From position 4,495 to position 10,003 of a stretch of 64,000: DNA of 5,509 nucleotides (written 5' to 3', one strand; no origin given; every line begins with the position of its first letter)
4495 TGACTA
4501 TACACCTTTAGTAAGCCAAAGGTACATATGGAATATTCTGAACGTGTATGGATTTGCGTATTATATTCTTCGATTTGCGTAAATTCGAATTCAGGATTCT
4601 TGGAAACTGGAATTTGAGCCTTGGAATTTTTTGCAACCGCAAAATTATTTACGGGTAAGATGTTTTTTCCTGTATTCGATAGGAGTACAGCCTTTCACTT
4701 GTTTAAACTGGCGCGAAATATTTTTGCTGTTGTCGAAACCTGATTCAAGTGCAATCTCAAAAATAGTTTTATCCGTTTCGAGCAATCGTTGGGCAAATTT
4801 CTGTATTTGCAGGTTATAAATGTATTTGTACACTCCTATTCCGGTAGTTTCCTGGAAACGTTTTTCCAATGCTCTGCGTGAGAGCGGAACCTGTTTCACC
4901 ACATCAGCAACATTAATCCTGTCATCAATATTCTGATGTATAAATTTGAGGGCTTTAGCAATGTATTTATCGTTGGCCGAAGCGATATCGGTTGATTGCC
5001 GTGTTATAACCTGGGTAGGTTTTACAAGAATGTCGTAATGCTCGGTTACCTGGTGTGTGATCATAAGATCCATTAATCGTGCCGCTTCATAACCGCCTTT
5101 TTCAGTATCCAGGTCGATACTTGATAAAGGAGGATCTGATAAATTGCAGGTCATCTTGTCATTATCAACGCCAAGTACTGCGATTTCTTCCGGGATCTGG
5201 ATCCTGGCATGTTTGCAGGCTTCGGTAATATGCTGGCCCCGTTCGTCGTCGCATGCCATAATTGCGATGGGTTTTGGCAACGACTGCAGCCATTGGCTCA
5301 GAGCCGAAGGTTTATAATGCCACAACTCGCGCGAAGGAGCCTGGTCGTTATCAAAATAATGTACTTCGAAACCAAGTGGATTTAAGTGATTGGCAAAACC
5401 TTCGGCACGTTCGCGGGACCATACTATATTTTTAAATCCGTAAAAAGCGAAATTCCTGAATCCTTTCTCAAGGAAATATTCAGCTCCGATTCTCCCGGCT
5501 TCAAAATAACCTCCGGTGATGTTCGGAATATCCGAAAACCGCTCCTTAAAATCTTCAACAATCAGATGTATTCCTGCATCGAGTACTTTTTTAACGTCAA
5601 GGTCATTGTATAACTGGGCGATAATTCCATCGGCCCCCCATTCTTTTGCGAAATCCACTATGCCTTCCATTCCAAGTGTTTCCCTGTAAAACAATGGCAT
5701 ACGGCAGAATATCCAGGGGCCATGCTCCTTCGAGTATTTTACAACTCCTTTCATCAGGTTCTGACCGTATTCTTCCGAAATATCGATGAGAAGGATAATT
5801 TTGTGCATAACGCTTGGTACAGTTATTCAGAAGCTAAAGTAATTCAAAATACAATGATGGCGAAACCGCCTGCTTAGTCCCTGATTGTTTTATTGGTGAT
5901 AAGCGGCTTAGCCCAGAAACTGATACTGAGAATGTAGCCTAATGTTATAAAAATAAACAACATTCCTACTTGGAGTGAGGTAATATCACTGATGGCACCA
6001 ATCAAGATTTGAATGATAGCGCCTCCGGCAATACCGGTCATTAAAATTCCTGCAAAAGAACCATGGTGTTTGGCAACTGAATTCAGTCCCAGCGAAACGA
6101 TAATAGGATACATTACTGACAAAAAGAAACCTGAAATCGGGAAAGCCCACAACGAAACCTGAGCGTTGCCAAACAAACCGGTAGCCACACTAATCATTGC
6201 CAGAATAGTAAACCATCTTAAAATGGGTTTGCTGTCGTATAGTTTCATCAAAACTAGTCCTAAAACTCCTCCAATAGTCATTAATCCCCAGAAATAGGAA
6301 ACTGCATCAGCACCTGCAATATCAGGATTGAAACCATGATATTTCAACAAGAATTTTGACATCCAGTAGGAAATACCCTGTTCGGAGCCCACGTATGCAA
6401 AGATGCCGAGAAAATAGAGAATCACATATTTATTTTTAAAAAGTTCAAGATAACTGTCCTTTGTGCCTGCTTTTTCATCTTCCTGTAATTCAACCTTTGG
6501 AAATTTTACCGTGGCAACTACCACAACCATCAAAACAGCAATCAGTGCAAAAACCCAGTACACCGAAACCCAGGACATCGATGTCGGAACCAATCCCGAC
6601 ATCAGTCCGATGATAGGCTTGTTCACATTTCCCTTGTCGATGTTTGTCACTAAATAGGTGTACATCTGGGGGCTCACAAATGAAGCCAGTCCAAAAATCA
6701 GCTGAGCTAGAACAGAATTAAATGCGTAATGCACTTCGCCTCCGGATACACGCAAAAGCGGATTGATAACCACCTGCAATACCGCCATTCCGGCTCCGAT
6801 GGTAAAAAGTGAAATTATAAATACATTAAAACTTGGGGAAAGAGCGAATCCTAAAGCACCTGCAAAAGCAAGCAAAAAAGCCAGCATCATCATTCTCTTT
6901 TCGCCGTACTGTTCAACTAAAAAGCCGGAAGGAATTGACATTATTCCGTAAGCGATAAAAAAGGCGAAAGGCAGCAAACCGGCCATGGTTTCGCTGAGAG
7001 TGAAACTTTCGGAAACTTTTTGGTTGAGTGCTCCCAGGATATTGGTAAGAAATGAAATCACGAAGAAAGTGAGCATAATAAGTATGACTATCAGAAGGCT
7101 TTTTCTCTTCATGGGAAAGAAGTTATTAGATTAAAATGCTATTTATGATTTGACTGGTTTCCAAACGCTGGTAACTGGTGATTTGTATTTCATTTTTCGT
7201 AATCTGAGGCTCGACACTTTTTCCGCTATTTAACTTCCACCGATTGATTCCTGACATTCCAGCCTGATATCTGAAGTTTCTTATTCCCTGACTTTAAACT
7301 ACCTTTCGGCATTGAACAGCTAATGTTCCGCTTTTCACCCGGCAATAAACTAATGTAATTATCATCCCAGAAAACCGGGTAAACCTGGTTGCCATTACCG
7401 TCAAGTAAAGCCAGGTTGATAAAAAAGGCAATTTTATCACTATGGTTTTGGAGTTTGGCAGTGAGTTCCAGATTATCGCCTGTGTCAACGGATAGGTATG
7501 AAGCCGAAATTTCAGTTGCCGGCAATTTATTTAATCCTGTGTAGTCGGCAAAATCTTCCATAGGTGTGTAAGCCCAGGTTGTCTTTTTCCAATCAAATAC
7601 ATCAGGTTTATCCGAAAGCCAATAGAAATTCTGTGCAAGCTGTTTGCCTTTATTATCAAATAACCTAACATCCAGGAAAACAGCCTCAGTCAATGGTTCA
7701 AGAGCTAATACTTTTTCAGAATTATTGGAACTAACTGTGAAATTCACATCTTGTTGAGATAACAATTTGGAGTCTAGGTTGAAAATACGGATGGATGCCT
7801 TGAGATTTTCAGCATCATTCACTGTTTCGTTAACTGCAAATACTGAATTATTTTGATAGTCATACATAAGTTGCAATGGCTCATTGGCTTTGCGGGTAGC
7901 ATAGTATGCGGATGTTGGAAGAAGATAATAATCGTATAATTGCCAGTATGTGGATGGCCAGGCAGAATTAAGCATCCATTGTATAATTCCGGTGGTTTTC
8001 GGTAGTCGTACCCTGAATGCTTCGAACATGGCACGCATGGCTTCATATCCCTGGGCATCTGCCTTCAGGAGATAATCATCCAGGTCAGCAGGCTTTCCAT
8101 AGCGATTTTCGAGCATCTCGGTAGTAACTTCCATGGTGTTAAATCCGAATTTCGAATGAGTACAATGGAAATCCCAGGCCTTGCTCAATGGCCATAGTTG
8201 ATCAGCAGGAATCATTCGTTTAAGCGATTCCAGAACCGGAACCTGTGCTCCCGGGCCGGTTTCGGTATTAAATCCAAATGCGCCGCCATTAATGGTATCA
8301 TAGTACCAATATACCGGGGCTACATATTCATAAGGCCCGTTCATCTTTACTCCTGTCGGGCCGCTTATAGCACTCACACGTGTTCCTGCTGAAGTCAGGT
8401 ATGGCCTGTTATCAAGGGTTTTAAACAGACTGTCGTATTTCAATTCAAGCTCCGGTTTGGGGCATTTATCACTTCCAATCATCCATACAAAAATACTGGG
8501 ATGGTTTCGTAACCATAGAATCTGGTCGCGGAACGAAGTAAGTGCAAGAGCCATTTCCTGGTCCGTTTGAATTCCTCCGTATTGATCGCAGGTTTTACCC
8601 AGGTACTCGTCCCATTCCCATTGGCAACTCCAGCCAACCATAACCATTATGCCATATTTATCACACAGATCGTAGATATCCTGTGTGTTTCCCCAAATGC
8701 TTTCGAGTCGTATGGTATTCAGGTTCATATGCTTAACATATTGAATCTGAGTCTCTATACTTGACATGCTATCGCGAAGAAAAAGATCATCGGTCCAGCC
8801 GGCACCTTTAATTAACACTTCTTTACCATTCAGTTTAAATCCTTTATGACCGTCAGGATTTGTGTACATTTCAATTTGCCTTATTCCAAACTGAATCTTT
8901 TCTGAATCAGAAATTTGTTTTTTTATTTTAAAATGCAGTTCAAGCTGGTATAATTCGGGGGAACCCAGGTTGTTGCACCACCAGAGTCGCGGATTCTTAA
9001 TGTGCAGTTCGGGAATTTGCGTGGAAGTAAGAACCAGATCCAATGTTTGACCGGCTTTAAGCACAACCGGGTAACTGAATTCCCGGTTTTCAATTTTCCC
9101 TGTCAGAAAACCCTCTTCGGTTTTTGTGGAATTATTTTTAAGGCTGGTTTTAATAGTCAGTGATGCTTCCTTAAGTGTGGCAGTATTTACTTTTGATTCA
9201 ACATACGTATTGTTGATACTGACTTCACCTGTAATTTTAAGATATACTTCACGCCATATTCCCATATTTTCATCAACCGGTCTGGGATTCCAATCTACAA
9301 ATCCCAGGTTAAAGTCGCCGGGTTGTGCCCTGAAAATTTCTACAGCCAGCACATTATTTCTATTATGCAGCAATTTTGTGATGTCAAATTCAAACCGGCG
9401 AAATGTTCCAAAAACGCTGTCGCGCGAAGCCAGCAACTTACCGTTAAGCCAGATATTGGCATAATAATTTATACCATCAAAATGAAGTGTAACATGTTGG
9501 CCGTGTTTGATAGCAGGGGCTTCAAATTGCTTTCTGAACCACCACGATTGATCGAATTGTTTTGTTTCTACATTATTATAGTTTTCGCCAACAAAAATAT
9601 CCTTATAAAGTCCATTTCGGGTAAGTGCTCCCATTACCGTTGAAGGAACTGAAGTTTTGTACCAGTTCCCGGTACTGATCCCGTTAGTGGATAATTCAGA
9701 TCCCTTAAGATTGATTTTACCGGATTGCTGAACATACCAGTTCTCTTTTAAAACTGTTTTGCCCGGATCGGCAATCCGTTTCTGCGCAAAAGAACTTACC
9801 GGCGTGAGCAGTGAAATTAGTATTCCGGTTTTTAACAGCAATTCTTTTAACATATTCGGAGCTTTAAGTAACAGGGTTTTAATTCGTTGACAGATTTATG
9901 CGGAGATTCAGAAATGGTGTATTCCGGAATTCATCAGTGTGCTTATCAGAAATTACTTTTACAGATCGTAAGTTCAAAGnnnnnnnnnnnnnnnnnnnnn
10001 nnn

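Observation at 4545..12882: A 38-bp operator with 21-bp-spaced direct repeats occurs three times, each 20-21 bp upstream of a TAnnTTTG -7 box: a candidate regulon of the XylR-like regulator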

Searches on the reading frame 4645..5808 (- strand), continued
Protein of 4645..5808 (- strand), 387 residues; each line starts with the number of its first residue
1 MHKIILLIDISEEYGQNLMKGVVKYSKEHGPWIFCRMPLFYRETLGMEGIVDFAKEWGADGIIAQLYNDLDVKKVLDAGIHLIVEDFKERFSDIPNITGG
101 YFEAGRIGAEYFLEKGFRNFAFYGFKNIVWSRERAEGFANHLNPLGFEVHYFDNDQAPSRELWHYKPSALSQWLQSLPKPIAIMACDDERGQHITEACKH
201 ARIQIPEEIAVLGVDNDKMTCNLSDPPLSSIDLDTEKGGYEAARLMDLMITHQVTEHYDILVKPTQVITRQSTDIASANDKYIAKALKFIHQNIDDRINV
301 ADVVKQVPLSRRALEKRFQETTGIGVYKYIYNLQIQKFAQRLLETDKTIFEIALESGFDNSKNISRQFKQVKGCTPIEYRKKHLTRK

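Call 49: search_protein_families(library=pfam, proteins=[L011:3895-4992:-, L009:4999-7158:-])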
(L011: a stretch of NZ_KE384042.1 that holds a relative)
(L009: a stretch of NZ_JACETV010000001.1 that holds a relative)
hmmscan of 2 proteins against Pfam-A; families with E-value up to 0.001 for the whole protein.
L011:3895-4992:- (365 aa): 2 families
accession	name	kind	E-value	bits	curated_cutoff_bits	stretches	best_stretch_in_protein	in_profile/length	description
PF07786.18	HGSNAT_cat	-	1.4e-13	51.4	22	1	7-225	1-194/222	Heparan-alpha-glucosaminide N-acetyltransferase, catalytic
PF16401.11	DUF5009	-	0.00072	19.5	25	0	10-98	4-102/260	Domain of unknown function (DUF5009)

L009:4999-7158:- (719 aa): 5 families
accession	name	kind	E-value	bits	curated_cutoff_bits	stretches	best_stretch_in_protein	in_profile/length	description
PF01011.28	PQQ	-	2.6e-183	611.4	26.7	2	47-489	1-455/595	Glucose/ethanol/alcohol dehydrogenase, beta-propeller domain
PF13360.13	PQQ_2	-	9.9e-21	74.9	27.6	2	603-688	3-72/233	Outer membrane protein assembly factor BamB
PF13442.11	Cytochrome_CBB3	-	2.8e-11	44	27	1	491-561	4-68/68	Cytochrome C oxidase, cbb3-type, subunit III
PF13570.13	Beta-prop_ACSF4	-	1.5e-10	41.4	133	1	603-706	155-239/329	Beta-alanine-activating enzyme, beta-propeller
PF00034.26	Cytochrom_C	-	1.8e-07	32.8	21.3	1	492-540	3-50/90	Cytochrome c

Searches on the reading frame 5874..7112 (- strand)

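Call 10: search_protein_families(library=pfam, proteins=[window:5874-7112:-])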
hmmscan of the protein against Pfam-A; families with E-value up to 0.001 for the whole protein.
window:5874-7112:- (412 aa): 1 family
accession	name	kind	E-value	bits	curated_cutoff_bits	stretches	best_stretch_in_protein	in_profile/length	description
PF07690.21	MFS_1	-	2.4e-30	106.1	33.4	1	13-367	2-345/347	Major Facilitator Superfamily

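Call 28: search_protein_families(library=ncbifam, proteins=[window:5874-7112:-])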
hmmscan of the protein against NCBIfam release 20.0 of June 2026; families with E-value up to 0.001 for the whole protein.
window:5874-7112:- (412 aa): 10 families
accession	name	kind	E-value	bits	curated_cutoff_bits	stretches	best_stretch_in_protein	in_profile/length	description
TIGR01272.1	gluP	subfamily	3.3e-30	105.7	202.55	1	94-395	9-308/310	glucose/galactose MFS transporter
TIGR00885.1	fucP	equivalog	1.3e-27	97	280.4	1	9-380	5-384/410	L-fucose:H+ symporter permease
NF007524.0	PRK10133.1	equivalog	1.1e-22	80.5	427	1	5-378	24-408/438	L-fucose:H+ symporter permease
NF046060.1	NagP_SO3503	equivalog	7.7e-20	71.2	625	1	4-319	3-316/423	N-acetylglucosamine MFS transporter NagP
NF002982.0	PRK03699.1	equivalog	1.3e-17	63.9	221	1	6-399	7-378/395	MFS transporter TsgA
TIGR00881.1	2A0104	subfamily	4.6e-06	25.9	407.75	1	24-106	12-94/379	phosphoglycerate transporter protein PgtP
TIGR00880.1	2_A_01_02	superfamily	7.4e-06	26.1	131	1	57-120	13-76/141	multidrug resistance protein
TIGR00896.1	CynX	subfamily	2.2e-05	23.7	406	1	7-120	1-112/355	CynX/NimT family MFS transporter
TIGR00893.1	2A0114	subfamily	4.3e-05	22.6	395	1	17-112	3-99/399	D-galactonate transporter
TIGR00710.1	efflux_Bcr_CflA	subfamily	0.00018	21.1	200.9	0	170-398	147-382/385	Bcr/CflA family efflux MFS transporter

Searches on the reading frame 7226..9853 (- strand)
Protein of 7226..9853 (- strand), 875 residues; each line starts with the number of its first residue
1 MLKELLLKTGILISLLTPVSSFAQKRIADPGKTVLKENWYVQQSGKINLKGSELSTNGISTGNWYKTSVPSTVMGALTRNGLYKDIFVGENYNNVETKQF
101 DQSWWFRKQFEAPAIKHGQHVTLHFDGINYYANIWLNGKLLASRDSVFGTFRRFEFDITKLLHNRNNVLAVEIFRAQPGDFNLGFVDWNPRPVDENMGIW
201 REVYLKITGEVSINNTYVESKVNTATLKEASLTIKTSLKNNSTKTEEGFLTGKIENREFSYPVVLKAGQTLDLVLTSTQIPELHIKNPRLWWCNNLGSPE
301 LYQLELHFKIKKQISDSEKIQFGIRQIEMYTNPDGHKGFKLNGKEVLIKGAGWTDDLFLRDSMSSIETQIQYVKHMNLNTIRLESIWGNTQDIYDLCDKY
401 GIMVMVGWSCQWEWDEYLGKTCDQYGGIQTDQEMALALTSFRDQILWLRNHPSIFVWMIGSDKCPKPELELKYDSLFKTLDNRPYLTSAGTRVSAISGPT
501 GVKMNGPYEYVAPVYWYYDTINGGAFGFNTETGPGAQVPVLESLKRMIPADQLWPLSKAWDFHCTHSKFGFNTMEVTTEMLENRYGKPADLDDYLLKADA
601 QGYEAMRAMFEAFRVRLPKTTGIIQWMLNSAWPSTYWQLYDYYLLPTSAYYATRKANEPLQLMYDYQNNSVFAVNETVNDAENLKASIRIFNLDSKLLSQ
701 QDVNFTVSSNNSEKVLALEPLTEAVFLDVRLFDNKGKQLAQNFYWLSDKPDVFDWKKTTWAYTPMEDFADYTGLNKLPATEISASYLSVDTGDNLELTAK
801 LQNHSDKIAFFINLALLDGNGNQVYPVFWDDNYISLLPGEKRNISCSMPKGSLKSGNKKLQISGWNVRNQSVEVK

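Call 10: search_protein_families(library=pfam, proteins=[window:7226-9853:-])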
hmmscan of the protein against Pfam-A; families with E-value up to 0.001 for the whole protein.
window:7226-9853:- (875 aa): 7 families
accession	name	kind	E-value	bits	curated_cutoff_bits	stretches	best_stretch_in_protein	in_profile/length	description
PF18368.7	Ig_GlcNase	-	4.6e-33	113.9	26.3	1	760-867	1-105/105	Exo-beta-D-glucosaminidase Ig-fold domain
PF22666.2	Glyco_hydro_2_N2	-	9.4e-26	91.3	27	1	53-173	10-117/167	Glycosyl hydrolase 2 galactose-binding domain-like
PF00703.27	Glyco_hydro_2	-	2.9e-14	54.2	23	1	211-325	1-109/109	Glycosyl hydrolases family 2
PF02837.24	Glyco_hydro_2_N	-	9.4e-12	45.6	28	1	75-205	38-165/169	Glycosyl hydrolases family 2, sugar binding domain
PF02836.23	Glyco_hydro_2_C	-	3.8e-11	43.1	21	1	338-482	7-154/302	Glycosyl hydrolases family 2, TIM barrel domain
PF17786.7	Mannosidase_ig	-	2e-08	35.1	23.4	1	670-747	4-87/91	Mannosidase Ig/CBM-like domain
PF17753.7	Ig_mannosidase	-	9e-05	22.5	22.6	1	798-848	16-60/81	Ig-fold domain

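Call 28: search_protein_families(library=ncbifam, proteins=[window:7226-9853:-])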
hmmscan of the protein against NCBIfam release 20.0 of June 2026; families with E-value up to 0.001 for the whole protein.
window:7226-9853:- (875 aa): 10 families
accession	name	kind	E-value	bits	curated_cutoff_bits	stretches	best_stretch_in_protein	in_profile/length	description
NF052611.1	beta_gal_Bga2A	equivalog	7.5e-36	123.5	999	1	31-463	36-458/1007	beta-galactosidase, LacZ type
NF041462.1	GalA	equivalog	2.9e-35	121.6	900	1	101-461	80-403/763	beta-galactosidase GalA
NF041463.1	GalB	equivalog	1.1e-33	116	900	1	105-461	137-477/869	beta-galactosidase GalB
NF007666.0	PRK10340.1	equivalog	9.2e-27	93.3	1284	1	106-462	113-449/1030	beta-galactosidase subunit alpha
NF041100.1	betagal_LacZ_Ttogales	equivalog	4.3e-24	84.3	2000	1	56-462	61-442/1090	beta-galactosidase LacZ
NF049891.1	Bet1-4galacdseBT4156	equivalog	9.8e-23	80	1700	1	55-463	35-408/946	exo-beta-1,4-galactosidase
NF050095.1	BetGlucuronLacZ4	equivalog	5.6e-21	74.3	950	1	106-457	64-402/666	beta-glucuronidase LacZ4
NF049877.1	GlucurArabfur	equivalog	1.3e-19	69.3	1800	1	103-409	423-730/1400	beta-d-glucuronidase/beta-L-arabinofuranosidase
NF007538.0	PRK10150.1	equivalog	2.4e-18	65.8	544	1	81-462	49-420/607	beta-glucuronidase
NF049890.1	Bet1-4galacdseBT4151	equivalog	3.3e-12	45.2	1500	1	98-405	103-401/952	exo-beta-1,4-galactosidase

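Call 61: search_solved_structures(query=window:7226-9853:-, max_evalue=1e-10)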
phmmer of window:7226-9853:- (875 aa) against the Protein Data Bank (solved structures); distinct sequences matched with E-value up to 1e-10: 49.
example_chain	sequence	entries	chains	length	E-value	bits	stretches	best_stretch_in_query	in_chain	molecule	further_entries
2vzs_A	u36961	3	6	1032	1.1e-159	536.3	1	39-872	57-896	EXO-BETA-D-GLUCOSAMINIDASE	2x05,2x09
2vzo_A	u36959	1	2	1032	3.9e-159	534.5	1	39-872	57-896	EXO-BETA-D-GLUCOSAMINIDASE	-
2vzt_A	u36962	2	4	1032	6.7e-159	533.8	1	39-872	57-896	EXO-BETA-D-GLUCOSAMINIDASE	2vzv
2vzu_A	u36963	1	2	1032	1.4e-157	529.4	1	39-872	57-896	EXO-BETA-D-GLUCOSAMINIDASE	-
5n6u_A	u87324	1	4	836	1.3e-40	142.4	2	181-746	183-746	Beta-mannosidase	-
9np9_A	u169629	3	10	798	1.3e-35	125.8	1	66-459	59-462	Glycoside hydrolase family 2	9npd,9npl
9nfe_A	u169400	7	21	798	1.5e-35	125.7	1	66-459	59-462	Glycoside hydrolase family 2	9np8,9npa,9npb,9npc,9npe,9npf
9npn_A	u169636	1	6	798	1.8e-35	125.4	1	66-458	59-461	Glycoside hydrolase family 2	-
2vjx_A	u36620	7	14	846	5.3e-28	100.7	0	566-747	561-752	BETA-MANNOSIDASE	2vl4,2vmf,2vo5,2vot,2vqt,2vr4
2je8_A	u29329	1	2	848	5.3e-28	100.7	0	566-747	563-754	BETA-MANNOSIDASE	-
2wbk_A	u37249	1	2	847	5.4e-28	100.6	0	566-747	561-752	BETA-MANNOSIDASE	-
7op6_A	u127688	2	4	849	5.4e-28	100.6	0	566-747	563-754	Beta-mannosidase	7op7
6bye_A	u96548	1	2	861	1e-26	96.4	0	580-714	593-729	Beta-mannosidase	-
6byc_A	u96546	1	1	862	1e-26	96.4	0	580-714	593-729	Beta-mannosidase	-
6byg_A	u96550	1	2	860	1.1e-26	96.3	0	580-714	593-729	Beta-mannosidase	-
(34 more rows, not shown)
